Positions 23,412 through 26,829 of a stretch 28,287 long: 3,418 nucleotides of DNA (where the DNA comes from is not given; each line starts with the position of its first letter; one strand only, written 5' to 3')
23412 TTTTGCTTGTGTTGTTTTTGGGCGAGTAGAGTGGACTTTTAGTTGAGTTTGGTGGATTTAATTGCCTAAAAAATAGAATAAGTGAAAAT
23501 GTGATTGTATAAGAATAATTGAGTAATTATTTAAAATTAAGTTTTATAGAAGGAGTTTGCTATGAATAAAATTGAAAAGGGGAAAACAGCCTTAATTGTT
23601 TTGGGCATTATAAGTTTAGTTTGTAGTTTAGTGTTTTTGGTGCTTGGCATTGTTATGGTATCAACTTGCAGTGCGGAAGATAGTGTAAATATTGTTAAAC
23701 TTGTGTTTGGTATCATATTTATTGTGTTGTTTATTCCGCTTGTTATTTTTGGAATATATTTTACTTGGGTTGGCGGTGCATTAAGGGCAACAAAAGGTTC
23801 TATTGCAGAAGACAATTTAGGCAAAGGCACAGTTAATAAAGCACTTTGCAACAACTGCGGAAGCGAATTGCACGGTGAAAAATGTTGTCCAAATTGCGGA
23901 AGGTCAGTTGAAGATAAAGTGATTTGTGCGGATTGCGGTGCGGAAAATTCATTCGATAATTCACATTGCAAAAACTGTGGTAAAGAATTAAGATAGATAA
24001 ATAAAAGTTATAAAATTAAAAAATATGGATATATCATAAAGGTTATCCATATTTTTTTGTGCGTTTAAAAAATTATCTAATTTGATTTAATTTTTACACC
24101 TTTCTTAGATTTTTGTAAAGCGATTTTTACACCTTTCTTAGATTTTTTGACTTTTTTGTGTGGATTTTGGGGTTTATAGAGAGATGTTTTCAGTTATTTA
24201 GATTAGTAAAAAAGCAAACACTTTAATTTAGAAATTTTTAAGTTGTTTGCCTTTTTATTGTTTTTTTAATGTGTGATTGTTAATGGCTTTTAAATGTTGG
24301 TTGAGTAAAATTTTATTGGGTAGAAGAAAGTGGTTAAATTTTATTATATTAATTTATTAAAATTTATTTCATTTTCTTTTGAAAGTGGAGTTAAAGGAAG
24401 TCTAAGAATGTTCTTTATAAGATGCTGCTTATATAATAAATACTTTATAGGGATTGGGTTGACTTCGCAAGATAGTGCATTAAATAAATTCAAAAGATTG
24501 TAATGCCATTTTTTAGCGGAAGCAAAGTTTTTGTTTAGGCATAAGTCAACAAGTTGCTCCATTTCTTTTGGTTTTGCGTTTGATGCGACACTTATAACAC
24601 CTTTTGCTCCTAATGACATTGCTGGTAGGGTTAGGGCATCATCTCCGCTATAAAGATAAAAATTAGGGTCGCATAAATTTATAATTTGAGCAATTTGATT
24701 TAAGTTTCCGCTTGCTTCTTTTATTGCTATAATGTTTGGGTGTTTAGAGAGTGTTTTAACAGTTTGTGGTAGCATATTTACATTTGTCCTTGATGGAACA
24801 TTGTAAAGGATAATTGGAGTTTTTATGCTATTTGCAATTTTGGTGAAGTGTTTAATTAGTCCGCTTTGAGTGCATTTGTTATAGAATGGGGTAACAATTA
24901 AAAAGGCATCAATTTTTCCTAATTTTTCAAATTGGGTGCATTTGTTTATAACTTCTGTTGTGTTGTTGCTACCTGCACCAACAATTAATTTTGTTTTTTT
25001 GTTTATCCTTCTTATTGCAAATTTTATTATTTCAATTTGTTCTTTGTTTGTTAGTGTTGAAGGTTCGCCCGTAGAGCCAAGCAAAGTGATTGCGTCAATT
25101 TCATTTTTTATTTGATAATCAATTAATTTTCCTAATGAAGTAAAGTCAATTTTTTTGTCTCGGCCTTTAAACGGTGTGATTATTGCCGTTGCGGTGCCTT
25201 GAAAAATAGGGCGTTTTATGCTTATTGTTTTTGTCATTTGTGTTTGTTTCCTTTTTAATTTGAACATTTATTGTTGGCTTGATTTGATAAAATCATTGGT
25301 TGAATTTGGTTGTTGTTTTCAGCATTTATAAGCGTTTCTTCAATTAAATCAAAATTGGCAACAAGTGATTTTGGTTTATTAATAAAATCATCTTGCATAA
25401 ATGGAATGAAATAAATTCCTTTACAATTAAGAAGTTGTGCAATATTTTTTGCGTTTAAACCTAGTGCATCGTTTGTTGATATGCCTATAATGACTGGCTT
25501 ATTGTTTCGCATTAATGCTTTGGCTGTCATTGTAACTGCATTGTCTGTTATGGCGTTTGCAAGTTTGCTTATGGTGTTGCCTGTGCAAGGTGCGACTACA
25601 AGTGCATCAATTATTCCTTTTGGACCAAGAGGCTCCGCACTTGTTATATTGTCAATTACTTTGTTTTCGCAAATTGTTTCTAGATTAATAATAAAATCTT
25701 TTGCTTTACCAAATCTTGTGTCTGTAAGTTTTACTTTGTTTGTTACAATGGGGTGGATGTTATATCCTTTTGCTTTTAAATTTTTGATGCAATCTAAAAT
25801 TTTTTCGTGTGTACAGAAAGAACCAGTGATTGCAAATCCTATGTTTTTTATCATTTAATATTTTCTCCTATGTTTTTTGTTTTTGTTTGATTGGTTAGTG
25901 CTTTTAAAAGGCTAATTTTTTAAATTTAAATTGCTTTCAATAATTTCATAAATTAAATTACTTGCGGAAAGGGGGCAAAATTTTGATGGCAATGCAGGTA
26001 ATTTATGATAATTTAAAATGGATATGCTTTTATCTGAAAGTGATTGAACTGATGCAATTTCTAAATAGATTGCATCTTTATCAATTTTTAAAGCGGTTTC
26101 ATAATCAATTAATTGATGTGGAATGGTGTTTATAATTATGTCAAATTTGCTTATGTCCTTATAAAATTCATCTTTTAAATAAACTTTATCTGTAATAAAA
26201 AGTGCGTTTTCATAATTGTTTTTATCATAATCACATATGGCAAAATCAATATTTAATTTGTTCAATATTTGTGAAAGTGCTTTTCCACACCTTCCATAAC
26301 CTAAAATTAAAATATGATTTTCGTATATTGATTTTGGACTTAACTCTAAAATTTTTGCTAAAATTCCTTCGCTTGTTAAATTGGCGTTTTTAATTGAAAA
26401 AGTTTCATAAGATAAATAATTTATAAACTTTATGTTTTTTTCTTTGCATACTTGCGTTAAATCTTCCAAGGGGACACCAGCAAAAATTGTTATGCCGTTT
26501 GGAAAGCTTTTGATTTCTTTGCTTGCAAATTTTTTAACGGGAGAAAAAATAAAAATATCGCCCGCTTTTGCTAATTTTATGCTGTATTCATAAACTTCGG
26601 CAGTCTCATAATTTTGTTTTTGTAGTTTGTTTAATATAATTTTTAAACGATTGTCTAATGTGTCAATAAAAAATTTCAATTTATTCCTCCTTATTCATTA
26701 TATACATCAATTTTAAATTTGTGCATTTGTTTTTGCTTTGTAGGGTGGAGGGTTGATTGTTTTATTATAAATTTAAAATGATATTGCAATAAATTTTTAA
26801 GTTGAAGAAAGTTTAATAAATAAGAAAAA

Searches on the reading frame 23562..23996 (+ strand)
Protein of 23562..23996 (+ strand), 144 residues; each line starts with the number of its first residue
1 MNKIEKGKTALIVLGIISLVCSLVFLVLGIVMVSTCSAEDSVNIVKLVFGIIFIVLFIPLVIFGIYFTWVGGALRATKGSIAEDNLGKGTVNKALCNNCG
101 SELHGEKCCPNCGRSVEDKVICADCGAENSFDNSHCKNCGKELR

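Call 54: search_protein_families(library=pfam, proteins=[window:23562-23996:+], max_evalue=0.001)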
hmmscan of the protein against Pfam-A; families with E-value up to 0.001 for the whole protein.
window:23562-23996:+ (144 aa): 5 families
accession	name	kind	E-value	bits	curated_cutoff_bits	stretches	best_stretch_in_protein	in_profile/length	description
PF12773.13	DZR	-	1.8e-05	25.2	27.3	0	93-118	12-36/45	Double zinc ribbon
PF13248.11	Zn_ribbon_3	-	6.1e-05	22.8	27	1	119-143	2-26/26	zinc-ribbon domain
PF24463.1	DUF7577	-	7.2e-05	22.8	28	0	119-144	2-27/27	Domain of unknown function (DUF7577)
PF11682.14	Zn_ribbon_11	-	0.0001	22.3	24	1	94-115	6-27/37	Probable zinc-ribbon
PF18912.6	DZR_2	-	0.00025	21.3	27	1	92-125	20-55/56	Double zinc ribbon domain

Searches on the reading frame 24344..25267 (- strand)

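Call 54: search_protein_families(library=pfam, proteins=[window:24344-25267:-], max_evalue=0.001)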
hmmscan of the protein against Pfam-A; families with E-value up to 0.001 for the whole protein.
window:24344-25267:- (307 aa): 1 family
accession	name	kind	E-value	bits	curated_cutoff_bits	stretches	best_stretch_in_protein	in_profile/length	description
PF00701.28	DHDPS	-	4.4e-85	285.4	22.1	1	22-306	2-285/289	Dihydrodipicolinate synthetase family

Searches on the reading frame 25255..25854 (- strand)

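Call 54: search_protein_families(library=pfam, proteins=[window:25255-25854:-], max_evalue=0.001)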
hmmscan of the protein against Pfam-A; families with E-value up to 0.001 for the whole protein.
window:25255-25854:- (199 aa): 1 family
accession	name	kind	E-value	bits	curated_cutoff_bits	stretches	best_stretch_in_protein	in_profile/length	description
PF02441.25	Flavoprotein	-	2.9e-31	108.7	22.7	1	3-165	1-140/162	Flavoprotein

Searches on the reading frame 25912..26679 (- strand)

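Call 54: search_protein_families(library=pfam, proteins=[window:25912-26679:-], max_evalue=0.001)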
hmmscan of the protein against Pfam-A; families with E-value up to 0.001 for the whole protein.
window:25912-26679:- (255 aa): 1 family
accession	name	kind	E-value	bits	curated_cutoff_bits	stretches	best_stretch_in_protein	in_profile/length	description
PF02826.25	2-Hacid_dh_C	-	9.3e-05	22.3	25.1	1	112-208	28-126/178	D-isomer specific 2-hydroxyacid dehydrogenase, NAD binding domain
